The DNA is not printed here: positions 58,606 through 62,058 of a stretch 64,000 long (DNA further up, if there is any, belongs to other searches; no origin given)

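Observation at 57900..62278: AT-rich islet encoding a NUDIX hydrolase translationally coupled to a PLD-nuclease/SF2-helicase/DUF3427 giant protein: candidate undescribed defence module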

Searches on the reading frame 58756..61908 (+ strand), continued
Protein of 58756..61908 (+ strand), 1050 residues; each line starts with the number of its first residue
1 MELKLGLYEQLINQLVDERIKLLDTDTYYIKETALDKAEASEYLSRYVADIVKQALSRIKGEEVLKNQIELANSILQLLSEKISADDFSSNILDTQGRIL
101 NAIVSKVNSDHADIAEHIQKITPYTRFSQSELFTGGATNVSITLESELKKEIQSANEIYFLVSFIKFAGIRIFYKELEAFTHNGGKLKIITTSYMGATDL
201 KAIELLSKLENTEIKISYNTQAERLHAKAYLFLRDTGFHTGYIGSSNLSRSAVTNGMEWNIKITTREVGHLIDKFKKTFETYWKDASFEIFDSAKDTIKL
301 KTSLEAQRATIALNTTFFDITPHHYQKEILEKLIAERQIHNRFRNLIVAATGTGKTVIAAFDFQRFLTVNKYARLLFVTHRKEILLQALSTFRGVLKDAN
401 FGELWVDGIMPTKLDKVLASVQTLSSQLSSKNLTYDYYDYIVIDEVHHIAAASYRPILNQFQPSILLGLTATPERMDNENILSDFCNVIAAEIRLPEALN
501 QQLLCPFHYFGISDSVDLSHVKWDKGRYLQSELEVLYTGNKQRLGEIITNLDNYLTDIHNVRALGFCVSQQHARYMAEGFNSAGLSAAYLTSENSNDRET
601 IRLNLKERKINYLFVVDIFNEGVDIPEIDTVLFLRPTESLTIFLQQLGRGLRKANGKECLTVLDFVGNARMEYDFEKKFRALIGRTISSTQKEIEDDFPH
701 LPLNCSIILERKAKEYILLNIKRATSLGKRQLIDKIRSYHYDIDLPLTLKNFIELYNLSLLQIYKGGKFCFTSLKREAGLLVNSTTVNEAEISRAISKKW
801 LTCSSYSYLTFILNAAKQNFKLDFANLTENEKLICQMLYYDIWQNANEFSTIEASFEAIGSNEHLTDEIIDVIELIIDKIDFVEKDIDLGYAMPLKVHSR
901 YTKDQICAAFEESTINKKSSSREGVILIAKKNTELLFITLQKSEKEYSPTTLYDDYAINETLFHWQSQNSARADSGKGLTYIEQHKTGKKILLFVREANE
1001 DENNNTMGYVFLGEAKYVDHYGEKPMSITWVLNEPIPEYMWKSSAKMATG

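Call 19: find_homologous_proteins(query=window:58756-61908:+, max_evalue=1e-20)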
Query window:58756-61908:+ (1050 aa): 8000 proteins with E <= 1e-20 among 8000 candidates; the best 120 are listed.
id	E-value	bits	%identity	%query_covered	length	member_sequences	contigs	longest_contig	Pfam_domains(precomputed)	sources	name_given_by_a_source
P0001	0.0e+0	2338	100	100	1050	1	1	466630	PF00270.36,PF13091.13,PF09565.17,PF11907.14,PF18766.8,PF00271.38,PF04851.22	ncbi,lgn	-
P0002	0.0e+0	2009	84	100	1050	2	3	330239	PF00270.36,PF13091.13,PF09565.17,PF11907.14,PF18766.8,PF00271.38,PF04851.22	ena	-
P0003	0.0e+0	1662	70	100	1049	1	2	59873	PF00270.36,PF13091.13,PF09565.17,PF11907.14,PF18766.8,PF00271.38,PF04851.22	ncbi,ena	-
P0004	0.0e+0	1657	70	100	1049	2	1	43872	PF00270.36,PF13091.13,PF09565.17,PF11907.14,PF18766.8,PF00271.38,PF04851.22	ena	-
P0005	0.0e+0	1610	68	100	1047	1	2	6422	PF00270.36,PF13091.13,PF09565.17,PF11907.14,PF18766.8,PF00271.38,PF04851.22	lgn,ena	-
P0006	0.0e+0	1603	68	100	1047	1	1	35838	PF00270.36,PF13091.13,PF09565.17,PF11907.14,PF18766.8,PF00271.38,PF04851.22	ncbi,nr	ncbi:MAG: hypothetical protein JWQ38_221 [Flavipsychrobacter sp.]|nr:hypothetical protein [Flavipsyc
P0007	0.0e+0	1598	68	100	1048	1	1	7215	PF00270.36,PF13091.13,PF09565.17,PF11907.14,PF18766.8,PF00271.38,PF04851.22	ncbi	-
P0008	0.0e+0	1595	68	100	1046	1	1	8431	PF00270.36,PF13091.13,PF09565.17,PF11907.14,PF18766.8,PF00271.38,PF04851.22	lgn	-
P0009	0.0e+0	1579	66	100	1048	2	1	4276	PF00270.36,PF13091.13,PF09565.17,PF11907.14,PF18766.8,PF00271.38,PF04851.22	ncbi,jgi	jgi:superfamily II DNA or RNA helicase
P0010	0.0e+0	1570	68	100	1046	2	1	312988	PF00270.36,PF13091.13,PF09565.17,PF11907.14,PF18766.8,PF00271.38,PF04851.22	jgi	jgi:superfamily II DNA or RNA helicase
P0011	0.0e+0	1562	65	100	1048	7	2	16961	PF00270.36,PF13091.13,PF09565.17,PF11907.14,PF18766.8,PF00271.38,PF04851.22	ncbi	-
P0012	0.0e+0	1560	65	100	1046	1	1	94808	PF00270.36,PF13091.13,PF09565.17,PF11907.14,PF18766.8,PF00271.38,PF04851.22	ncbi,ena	-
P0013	0.0e+0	1508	63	100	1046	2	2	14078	PF00270.36,PF13091.13,PF09565.17,PF11907.14,PF18766.8,PF00271.38,PF04851.22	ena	-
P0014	0.0e+0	1484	62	100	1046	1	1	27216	PF00270.36,PF13091.13,PF09565.17,PF11907.14,PF18766.8,PF00271.38,PF04851.22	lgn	-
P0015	0.0e+0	1471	63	100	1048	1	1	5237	PF00270.36,PF13091.13,PF09565.17,PF11907.14,PF18766.8,PF00271.38,PF04851.22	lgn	-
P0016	0.0e+0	1470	64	100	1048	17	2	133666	PF00270.36,PF13091.13,PF09565.17,PF11907.14,PF18766.8,PF00271.38,PF04851.22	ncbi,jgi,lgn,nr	ncbi:MAG: DUF3427 domain-containing protein [Saprospiraceae bacterium]|jgi:superfamily II DNA or RNA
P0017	0.0e+0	1470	64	100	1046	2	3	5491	PF00270.36,PF13091.13,PF09565.17,PF11907.14,PF18766.8,PF00271.38,PF04851.22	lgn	-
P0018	0.0e+0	1465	63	100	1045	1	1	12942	PF00270.36,PF13091.13,PF09565.17,PF11907.14,PF18766.8,PF00271.38,PF04851.22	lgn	-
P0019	0.0e+0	1462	62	100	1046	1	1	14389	PF00270.36,PF13091.13,PF09565.17,PF11907.14,PF18766.8,PF00271.38,PF04851.22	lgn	-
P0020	0.0e+0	1458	62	100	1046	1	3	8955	PF00270.36,PF13091.13,PF09565.17,PF11907.14,PF18766.8,PF00271.38,PF04851.22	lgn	-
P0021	0.0e+0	1458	63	100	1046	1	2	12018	PF00270.36,PF13091.13,PF09565.17,PF11907.14,PF18766.8,PF00271.38,PF04851.22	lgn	-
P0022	0.0e+0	1458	62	100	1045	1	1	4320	PF00270.36,PF13091.13,PF09565.17,PF11907.14,PF18766.8,PF00271.38,PF04851.22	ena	-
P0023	0.0e+0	1457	62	100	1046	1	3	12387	PF00270.36,PF13091.13,PF09565.17,PF11907.14,PF18766.8,PF00271.38,PF04851.22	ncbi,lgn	-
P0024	0.0e+0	1457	62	100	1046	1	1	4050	PF00270.36,PF13091.13,PF09565.17,PF11907.14,PF18766.8,PF00271.38,PF04851.22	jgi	jgi:superfamily II DNA or RNA helicase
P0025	0.0e+0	1457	63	100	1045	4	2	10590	PF00270.36,PF13091.13,PF09565.17,PF11907.14,PF18766.8,PF00271.38,PF04851.22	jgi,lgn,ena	-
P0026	0.0e+0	1457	62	100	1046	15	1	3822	PF00270.36,PF13091.13,PF09565.17,PF11907.14,PF18766.8,PF00271.38,PF04851.22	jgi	-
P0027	0.0e+0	1457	62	100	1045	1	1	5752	PF00270.36,PF13091.13,PF09565.17,PF11907.14,PF18766.8,PF00271.38,PF04851.22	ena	-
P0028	0.0e+0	1456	63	100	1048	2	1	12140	PF00270.36,PF13091.13,PF09565.17,PF11907.14,PF18766.8,PF00271.38,PF04851.22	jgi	-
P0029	0.0e+0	1456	63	100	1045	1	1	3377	PF00270.36,PF13091.13,PF09565.17,PF11907.14,PF18766.8,PF00271.38,PF04851.22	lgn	-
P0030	0.0e+0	1455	62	100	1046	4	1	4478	PF00270.36,PF13091.13,PF09565.17,PF11907.14,PF18766.8,PF00271.38,PF04851.22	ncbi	-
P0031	0.0e+0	1455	62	100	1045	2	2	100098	PF00270.36,PF13091.13,PF09565.17,PF11907.14,PF18766.8,PF00271.38,PF04851.22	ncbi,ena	-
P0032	0.0e+0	1455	61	100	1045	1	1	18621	PF00270.36,PF13091.13,PF09565.17,PF11907.14,PF18766.8,PF00271.38,PF04851.22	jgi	jgi:superfamily II DNA or RNA helicase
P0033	0.0e+0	1455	63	100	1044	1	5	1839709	PF00270.36,PF13091.13,PF09565.17,PF11907.14,PF18766.8,PF00271.38,PF04851.22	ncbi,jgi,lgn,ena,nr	ncbi:MAG: DUF3427 domain-containing protein [Saprospiraceae bacterium]|jgi:superfamily II DNA or RNA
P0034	0.0e+0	1454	61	100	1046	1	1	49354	PF00270.36,PF13091.13,PF09565.17,PF11907.14,PF18766.8,PF00271.38,PF04851.22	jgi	jgi:superfamily II DNA or RNA helicase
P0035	0.0e+0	1454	62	100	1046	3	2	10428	PF00270.36,PF13091.13,PF09565.17,PF11907.14,PF18766.8,PF00271.38,PF04851.22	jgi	jgi:superfamily II DNA or RNA helicase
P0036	0.0e+0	1453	63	100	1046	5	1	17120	PF00270.36,PF13091.13,PF09565.17,PF11907.14,PF18766.8,PF00271.38,PF04851.22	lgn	-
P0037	0.0e+0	1452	63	100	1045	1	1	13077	PF00270.36,PF13091.13,PF09565.17,PF11907.14,PF18766.8,PF00271.38,PF04851.22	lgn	-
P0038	0.0e+0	1452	62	100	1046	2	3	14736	PF00270.36,PF13091.13,PF09565.17,PF11907.14,PF18766.8,PF00271.38,PF04851.22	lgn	-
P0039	0.0e+0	1451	62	100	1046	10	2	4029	PF00270.36,PF13091.13,PF09565.17,PF11907.14,PF18766.8,PF00271.38,PF04851.22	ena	-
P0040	0.0e+0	1451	62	100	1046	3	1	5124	PF00270.36,PF13091.13,PF09565.17,PF11907.14,PF18766.8,PF00271.38,PF04851.22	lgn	-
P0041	0.0e+0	1451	63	100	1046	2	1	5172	PF00270.36,PF13091.13,PF09565.17,PF11907.14,PF18766.8,PF00271.38,PF04851.22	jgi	-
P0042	0.0e+0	1451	61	100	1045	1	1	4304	PF00270.36,PF13091.13,PF09565.17,PF11907.14,PF18766.8,PF00271.38,PF04851.22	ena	-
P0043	0.0e+0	1451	62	100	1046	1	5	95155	PF00270.36,PF13091.13,PF09565.17,PF11907.14,PF18766.8,PF00271.38,PF04851.22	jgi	jgi:superfamily II DNA or RNA helicase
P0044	0.0e+0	1451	62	100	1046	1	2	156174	PF00270.36,PF13091.13,PF09565.17,PF11907.14,PF18766.8,PF00271.38,PF04851.22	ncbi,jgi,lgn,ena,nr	ncbi:MAG: DUF3427 domain-containing protein [Bacteroidales bacterium]|nr:DUF3427 domain-containing p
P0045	0.0e+0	1450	62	100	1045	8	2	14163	PF00270.36,PF13091.13,PF09565.17,PF11907.14,PF18766.8,PF00271.38,PF04851.22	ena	-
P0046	0.0e+0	1450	61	100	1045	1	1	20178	PF00270.36,PF13091.13,PF09565.17,PF11907.14,PF18766.8,PF00271.38,PF04851.22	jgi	jgi:superfamily II DNA or RNA helicase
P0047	0.0e+0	1450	63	100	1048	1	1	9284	PF00270.36,PF13091.13,PF09565.17,PF11907.14,PF18766.8,PF00271.38,PF04851.22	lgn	-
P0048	0.0e+0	1450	63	100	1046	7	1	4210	PF00270.36,PF13091.13,PF09565.17,PF11907.14,PF18766.8,PF00271.38,PF04851.22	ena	-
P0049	0.0e+0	1449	62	100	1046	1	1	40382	PF00270.36,PF13091.13,PF09565.17,PF11907.14,PF18766.8,PF00271.38,PF04851.22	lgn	-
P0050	0.0e+0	1449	62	100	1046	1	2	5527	PF00270.36,PF13091.13,PF09565.17,PF11907.14,PF18766.8,PF00271.38,PF04851.22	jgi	jgi:superfamily II DNA or RNA helicase/uncharacterized protein (UPF0128 family)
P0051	0.0e+0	1449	62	100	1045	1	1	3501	PF00270.36,PF13091.13,PF09565.17,PF11907.14,PF18766.8,PF00271.38,PF04851.22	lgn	-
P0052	0.0e+0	1449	62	100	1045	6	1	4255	PF00270.36,PF13091.13,PF09565.17,PF11907.14,PF18766.8,PF00271.38,PF04851.22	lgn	-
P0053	0.0e+0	1449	62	100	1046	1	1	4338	PF00270.36,PF13091.13,PF09565.17,PF11907.14,PF18766.8,PF00271.38,PF04851.22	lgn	-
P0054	0.0e+0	1449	62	100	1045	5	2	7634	PF00270.36,PF13091.13,PF09565.17,PF11907.14,PF18766.8,PF00271.38,PF04851.22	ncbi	-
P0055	0.0e+0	1449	62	100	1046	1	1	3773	PF00270.36,PF13091.13,PF09565.17,PF11907.14,PF18766.8,PF00271.38,PF04851.22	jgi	jgi:superfamily II DNA or RNA helicase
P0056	0.0e+0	1449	64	100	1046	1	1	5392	PF00270.36,PF13091.13,PF09565.17,PF11907.14,PF18766.8,PF00271.38,PF04851.22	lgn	-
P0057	0.0e+0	1449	61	100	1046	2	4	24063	PF00270.36,PF13091.13,PF09565.17,PF11907.14,PF18766.8,PF00271.38,PF04851.22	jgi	jgi:superfamily II DNA or RNA helicase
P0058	0.0e+0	1448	61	100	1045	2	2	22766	PF00270.36,PF13091.13,PF09565.17,PF11907.14,PF18766.8,PF00271.38,PF04851.22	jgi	jgi:superfamily II DNA or RNA helicase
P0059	0.0e+0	1448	61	100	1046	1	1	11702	PF00270.36,PF13091.13,PF09565.17,PF11907.14,PF18766.8,PF00271.38,PF04851.22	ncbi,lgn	-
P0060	0.0e+0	1448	62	100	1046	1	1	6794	PF00270.36,PF13091.13,PF09565.17,PF11907.14,PF18766.8,PF00271.38,PF04851.22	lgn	-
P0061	0.0e+0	1448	63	100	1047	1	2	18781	PF00270.36,PF13091.13,PF09565.17,PF11907.14,PF18766.8,PF00271.38,PF04851.22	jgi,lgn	jgi:superfamily II DNA or RNA helicase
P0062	0.0e+0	1447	62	100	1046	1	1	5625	PF00270.36,PF13091.13,PF09565.17,PF11907.14,PF18766.8,PF00271.38,PF04851.22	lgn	-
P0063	0.0e+0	1447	62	100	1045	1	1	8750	PF00270.36,PF13091.13,PF09565.17,PF11907.14,PF18766.8,PF00271.38,PF04851.22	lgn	-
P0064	0.0e+0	1447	62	100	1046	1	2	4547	PF00270.36,PF13091.13,PF09565.17,PF11907.14,PF18766.8,PF00271.38,PF04851.22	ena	-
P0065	0.0e+0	1447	62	100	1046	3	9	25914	PF00270.36,PF13091.13,PF09565.17,PF11907.14,PF18766.8,PF00271.38,PF04851.22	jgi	jgi:superfamily II DNA or RNA helicase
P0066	0.0e+0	1447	62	100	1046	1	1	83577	PF00270.36,PF13091.13,PF09565.17,PF11907.14,PF18766.8,PF00271.38,PF04851.22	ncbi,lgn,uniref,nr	ncbi:DUF3427 domain-containing protein [Lutibacter sp.]|uniref:DUF3427 domain-containing protein n=1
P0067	0.0e+0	1446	62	100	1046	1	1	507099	PF00270.36,PF13091.13,PF09565.17,PF11907.14,PF18766.8,PF00271.38,PF04851.22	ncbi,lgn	-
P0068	0.0e+0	1446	62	100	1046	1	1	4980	PF00270.36,PF13091.13,PF09565.17,PF11907.14,PF18766.8,PF00271.38,PF04851.22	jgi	jgi:superfamily II DNA or RNA helicase/HKD family nuclease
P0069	0.0e+0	1446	62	100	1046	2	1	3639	PF00270.36,PF13091.13,PF09565.17,PF11907.14,PF18766.8,PF00271.38,PF04851.22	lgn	-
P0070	0.0e+0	1446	62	100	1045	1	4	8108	PF00270.36,PF13091.13,PF09565.17,PF11907.14,PF18766.8,PF00271.38,PF04851.22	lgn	-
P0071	0.0e+0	1446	62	100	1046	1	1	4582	PF00270.36,PF13091.13,PF09565.17,PF11907.14,PF18766.8,PF00271.38,PF04851.22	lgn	-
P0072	0.0e+0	1446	62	100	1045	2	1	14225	PF00270.36,PF13091.13,PF09565.17,PF11907.14,PF18766.8,PF00271.38,PF04851.22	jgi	-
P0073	0.0e+0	1446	62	100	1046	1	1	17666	PF00270.36,PF13091.13,PF09565.17,PF11907.14,PF18766.8,PF00271.38,PF04851.22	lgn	-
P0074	0.0e+0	1446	61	100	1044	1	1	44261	PF00270.36,PF13091.13,PF09565.17,PF11907.14,PF18766.8,PF00271.38,PF04851.22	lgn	-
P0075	0.0e+0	1445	62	100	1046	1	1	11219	PF00270.36,PF13091.13,PF09565.17,PF11907.14,PF18766.8,PF00271.38,PF04851.22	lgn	-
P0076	0.0e+0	1445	62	100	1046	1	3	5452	PF00270.36,PF13091.13,PF09565.17,PF11907.14,PF18766.8,PF00271.38,PF04851.22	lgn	-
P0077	0.0e+0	1445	62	100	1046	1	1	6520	PF00270.36,PF13091.13,PF09565.17,PF11907.14,PF18766.8,PF00271.38,PF04851.22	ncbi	-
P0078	0.0e+0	1444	63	100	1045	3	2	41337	PF00270.36,PF13091.13,PF09565.17,PF11907.14,PF18766.8,PF00271.38,PF04851.22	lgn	-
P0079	0.0e+0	1444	62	100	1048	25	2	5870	PF00270.36,PF13091.13,PF09565.17,PF11907.14,PF18766.8,PF00271.38,PF04851.22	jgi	-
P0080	0.0e+0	1443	63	100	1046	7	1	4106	PF00270.36,PF13091.13,PF09565.17,PF11907.14,PF18766.8,PF00271.38,PF04851.22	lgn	-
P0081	0.0e+0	1443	62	100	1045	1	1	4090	PF00270.36,PF13091.13,PF09565.17,PF11907.14,PF18766.8,PF00271.38,PF04851.22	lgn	-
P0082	0.0e+0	1443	61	100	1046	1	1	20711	PF00270.36,PF13091.13,PF09565.17,PF11907.14,PF18766.8,PF00271.38,PF04851.22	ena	-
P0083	0.0e+0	1442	62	100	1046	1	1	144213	PF00270.36,PF13091.13,PF09565.17,PF11907.14,PF18766.8,PF00271.38,PF04851.22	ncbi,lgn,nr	ncbi:MAG: UvrABC system protein B [Bacteroidia bacterium]|nr:UvrABC system protein B [Bacteroidia ba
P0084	0.0e+0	1442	62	100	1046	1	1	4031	PF00270.36,PF13091.13,PF09565.17,PF11907.14,PF18766.8,PF00271.38,PF04851.22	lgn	-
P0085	0.0e+0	1442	61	100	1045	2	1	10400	PF00270.36,PF13091.13,PF09565.17,PF11907.14,PF18766.8,PF00271.38,PF04851.22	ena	-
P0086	0.0e+0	1442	61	100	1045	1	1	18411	PF00270.36,PF13091.13,PF09565.17,PF11907.14,PF00271.38,PF04851.22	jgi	jgi:superfamily II DNA or RNA helicase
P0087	0.0e+0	1442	62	100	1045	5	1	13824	PF00270.36,PF13091.13,PF09565.17,PF11907.14,PF18766.8,PF00271.38,PF04851.22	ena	-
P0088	0.0e+0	1442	62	100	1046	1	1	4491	PF00270.36,PF13091.13,PF09565.17,PF11907.14,PF18766.8,PF00271.38,PF04851.22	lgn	-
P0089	0.0e+0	1442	62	100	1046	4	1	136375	PF00270.36,PF13091.13,PF09565.17,PF11907.14,PF18766.8,PF00271.38,PF04851.22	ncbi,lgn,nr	ncbi:MAG: DUF3427 domain-containing protein [Lutibacter sp.]|nr:DUF3427 domain-containing protein [L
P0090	0.0e+0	1442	61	100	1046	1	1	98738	PF00270.36,PF13091.13,PF09565.17,PF11907.14,PF18766.8,PF00271.38,PF04851.22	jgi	jgi:superfamily II DNA or RNA helicase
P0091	0.0e+0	1441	61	100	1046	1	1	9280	PF00270.36,PF13091.13,PF09565.17,PF11907.14,PF18766.8,PF00271.38,PF04851.22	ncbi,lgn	-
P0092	0.0e+0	1441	62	100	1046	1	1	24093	PF00270.36,PF13091.13,PF09565.17,PF11907.14,PF18766.8,PF00271.38,PF04851.22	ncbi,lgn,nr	ncbi:MAG: DUF3427 domain-containing protein [Paludibacter sp.]|nr:DUF3427 domain-containing protein 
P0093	0.0e+0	1441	61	100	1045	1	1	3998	PF00270.36,PF13091.13,PF09565.17,PF11907.14,PF18766.8,PF00271.38,PF04851.22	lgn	-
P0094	0.0e+0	1441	62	100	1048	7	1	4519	PF00270.36,PF13091.13,PF09565.17,PF11907.14,PF18766.8,PF00271.38,PF04851.22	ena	-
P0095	0.0e+0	1441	62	100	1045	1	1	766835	PF00270.36,PF13091.13,PF09565.17,PF11907.14,PF18766.8,PF00271.38,PF04851.22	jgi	jgi:superfamily II DNA or RNA helicase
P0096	0.0e+0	1441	61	100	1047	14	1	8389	PF00270.36,PF13091.13,PF09565.17,PF11907.14,PF18766.8,PF00271.38,PF04851.22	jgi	jgi:superfamily II DNA or RNA helicase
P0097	0.0e+0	1441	61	100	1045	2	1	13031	PF00270.36,PF13091.13,PF09565.17,PF11907.14,PF18766.8,PF00271.38,PF04851.22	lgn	-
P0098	0.0e+0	1441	62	100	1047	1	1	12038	PF00270.36,PF13091.13,PF09565.17,PF11907.14,PF18766.8,PF00271.38,PF04851.22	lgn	-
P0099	0.0e+0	1441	61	100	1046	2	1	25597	PF00270.36,PF13091.13,PF09565.17,PF11907.14,PF18766.8,PF00271.38,PF04851.22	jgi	-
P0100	0.0e+0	1440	62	100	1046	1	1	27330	PF00270.36,PF13091.13,PF09565.17,PF11907.14,PF18766.8,PF00271.38,PF04851.22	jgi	jgi:superfamily II DNA or RNA helicase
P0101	0.0e+0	1440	62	100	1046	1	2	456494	PF00270.36,PF13091.13,PF09565.17,PF11907.14,PF18766.8,PF00271.38,PF04851.22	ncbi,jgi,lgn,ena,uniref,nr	ncbi:DEAD/DEAH box helicase [uncultured Draconibacterium sp.]|uniref:DUF3427 domain-containing prote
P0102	0.0e+0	1440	61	100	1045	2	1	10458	PF00270.36,PF13091.13,PF09565.17,PF11907.14,PF18766.8,PF00271.38,PF04851.22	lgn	-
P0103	0.0e+0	1440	61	100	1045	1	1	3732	PF00270.36,PF13091.13,PF09565.17,PF11907.14,PF18766.8,PF00271.38,PF04851.22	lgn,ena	-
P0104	0.0e+0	1440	61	100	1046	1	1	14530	PF00270.36,PF13091.13,PF09565.17,PF11907.14,PF18766.8,PF00271.38,PF04851.22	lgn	-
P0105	0.0e+0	1440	62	100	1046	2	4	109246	PF00270.36,PF13091.13,PF09565.17,PF11907.14,PF18766.8,PF00271.38,PF04851.22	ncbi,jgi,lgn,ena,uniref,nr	ncbi:DUF3427 domain-containing protein [uncultured Draconibacterium sp.]|uniref:DUF3427 domain-conta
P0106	0.0e+0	1440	61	100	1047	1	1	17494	PF00270.36,PF13091.13,PF09565.17,PF11907.14,PF18766.8,PF00271.38,PF04851.22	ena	-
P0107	0.0e+0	1439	61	100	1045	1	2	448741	PF00270.36,PF13091.13,PF09565.17,PF11907.14,PF18766.8,PF00271.38,PF04851.22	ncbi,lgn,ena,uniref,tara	ncbi:DUF3427 domain-containing protein [uncultured Imperialibacter sp.]|uniref:DUF3427 domain-contai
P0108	0.0e+0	1439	62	100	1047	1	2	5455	PF00270.36,PF13091.13,PF09565.17,PF11907.14,PF18766.8,PF00271.38,PF04851.22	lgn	-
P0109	0.0e+0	1439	61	100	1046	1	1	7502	PF00270.36,PF13091.13,PF09565.17,PF11907.14,PF18766.8,PF00271.38,PF04851.22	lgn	-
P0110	0.0e+0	1439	63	100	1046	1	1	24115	PF00270.36,PF13091.13,PF09565.17,PF11907.14,PF18766.8,PF00271.38,PF04851.22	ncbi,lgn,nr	ncbi:MAG: DUF3427 domain-containing protein [Bacteroidetes bacterium]|nr:DUF3427 domain-containing p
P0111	0.0e+0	1439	62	100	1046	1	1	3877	PF00270.36,PF13091.13,PF09565.17,PF11907.14,PF18766.8,PF00271.38,PF04851.22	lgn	-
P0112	0.0e+0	1438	62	100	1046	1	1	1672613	PF00270.36,PF13091.13,PF09565.17,PF11907.14,PF18766.8,PF00271.38,PF04851.22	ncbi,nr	ncbi:MAG: DUF3427 domain-containing protein [Leptospiraceae bacterium]|nr:DUF3427 domain-containing 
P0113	0.0e+0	1438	61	100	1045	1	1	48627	PF00270.36,PF13091.13,PF09565.17,PF11907.14,PF18766.8,PF00271.38,PF04851.22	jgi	-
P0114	0.0e+0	1438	61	100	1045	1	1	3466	PF00270.36,PF13091.13,PF09565.17,PF11907.14,PF18766.8,PF00271.38,PF04851.22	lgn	-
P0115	0.0e+0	1438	61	100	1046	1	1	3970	PF00270.36,PF13091.13,PF09565.17,PF11907.14,PF18766.8,PF00271.38,PF04851.22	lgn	-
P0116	0.0e+0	1438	61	100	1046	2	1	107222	PF00270.36,PF13091.13,PF09565.17,PF11907.14,PF18766.8,PF00271.38,PF04851.22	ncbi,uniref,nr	ncbi:DUF3427 domain-containing protein [Flavobacterium psychrotolerans]|uniref:DUF3427 domain-contai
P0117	0.0e+0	1437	63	100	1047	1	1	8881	PF00270.36,PF13091.13,PF09565.17,PF11907.14,PF18766.8,PF00271.38,PF04851.22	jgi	jgi:superfamily II DNA or RNA helicase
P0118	0.0e+0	1437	61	100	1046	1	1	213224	PF00270.36,PF13091.13,PF09565.17,PF11907.14,PF18766.8,PF00271.38,PF04851.22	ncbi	-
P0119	0.0e+0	1437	61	100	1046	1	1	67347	PF00270.36,PF13091.13,PF09565.17,PF11907.14,PF18766.8,PF00271.38,PF04851.22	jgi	jgi:superfamily II DNA or RNA helicase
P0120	0.0e+0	1437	61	100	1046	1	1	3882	PF00270.36,PF13091.13,PF09565.17,PF11907.14,PF18766.8,PF00271.38,PF04851.22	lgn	-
